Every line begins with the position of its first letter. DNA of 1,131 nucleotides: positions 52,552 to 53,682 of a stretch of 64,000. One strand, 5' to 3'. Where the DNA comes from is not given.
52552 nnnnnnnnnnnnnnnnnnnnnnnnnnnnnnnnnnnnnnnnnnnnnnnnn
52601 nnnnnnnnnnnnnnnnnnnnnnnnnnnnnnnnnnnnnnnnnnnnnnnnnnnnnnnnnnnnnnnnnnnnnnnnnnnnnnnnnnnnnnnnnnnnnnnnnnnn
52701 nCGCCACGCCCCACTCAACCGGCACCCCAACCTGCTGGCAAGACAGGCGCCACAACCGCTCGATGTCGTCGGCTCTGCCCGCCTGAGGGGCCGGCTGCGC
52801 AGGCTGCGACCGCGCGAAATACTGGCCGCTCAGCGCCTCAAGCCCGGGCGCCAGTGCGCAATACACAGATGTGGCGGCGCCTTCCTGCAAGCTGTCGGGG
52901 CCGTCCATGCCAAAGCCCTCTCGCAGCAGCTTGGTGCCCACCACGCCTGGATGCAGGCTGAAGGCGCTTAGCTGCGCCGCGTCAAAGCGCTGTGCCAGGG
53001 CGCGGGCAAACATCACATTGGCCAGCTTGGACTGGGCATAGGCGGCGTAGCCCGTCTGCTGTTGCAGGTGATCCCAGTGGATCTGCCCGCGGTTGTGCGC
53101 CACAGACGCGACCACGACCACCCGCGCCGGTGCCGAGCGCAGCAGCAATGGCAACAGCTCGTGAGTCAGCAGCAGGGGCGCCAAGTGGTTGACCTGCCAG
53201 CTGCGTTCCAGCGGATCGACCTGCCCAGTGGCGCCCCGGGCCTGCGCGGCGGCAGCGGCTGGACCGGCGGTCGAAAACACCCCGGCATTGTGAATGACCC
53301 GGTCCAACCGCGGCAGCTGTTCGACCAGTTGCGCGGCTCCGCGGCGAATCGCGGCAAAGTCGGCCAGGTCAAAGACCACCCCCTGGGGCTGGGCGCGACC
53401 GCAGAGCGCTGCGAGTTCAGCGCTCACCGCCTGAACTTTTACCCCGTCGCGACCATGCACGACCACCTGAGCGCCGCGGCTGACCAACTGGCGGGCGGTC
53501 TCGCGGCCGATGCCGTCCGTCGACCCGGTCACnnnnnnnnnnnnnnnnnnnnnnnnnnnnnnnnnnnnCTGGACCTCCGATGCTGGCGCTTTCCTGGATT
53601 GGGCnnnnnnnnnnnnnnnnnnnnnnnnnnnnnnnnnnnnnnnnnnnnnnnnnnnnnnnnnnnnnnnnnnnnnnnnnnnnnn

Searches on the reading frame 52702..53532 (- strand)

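Call 69: search_protein_families(library=pfam, proteins=[window:52702-53532:-], max_evalue=0.00001)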
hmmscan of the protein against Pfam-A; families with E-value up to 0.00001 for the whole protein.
window:52702-53532:- (277 aa): 3 families
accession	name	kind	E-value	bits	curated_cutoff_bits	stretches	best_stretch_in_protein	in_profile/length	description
PF00106.31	adh_short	-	1.8e-28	99.8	26.6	1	2-204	6-188/195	short chain dehydrogenase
PF13561.12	adh_short_C2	-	6.8e-19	68.8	27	1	5-204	5-182/236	Enoyl-(Acyl carrier protein) reductase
PF08659.16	KR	-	2.1e-07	31.5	22.6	1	1-88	5-94/180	KR domain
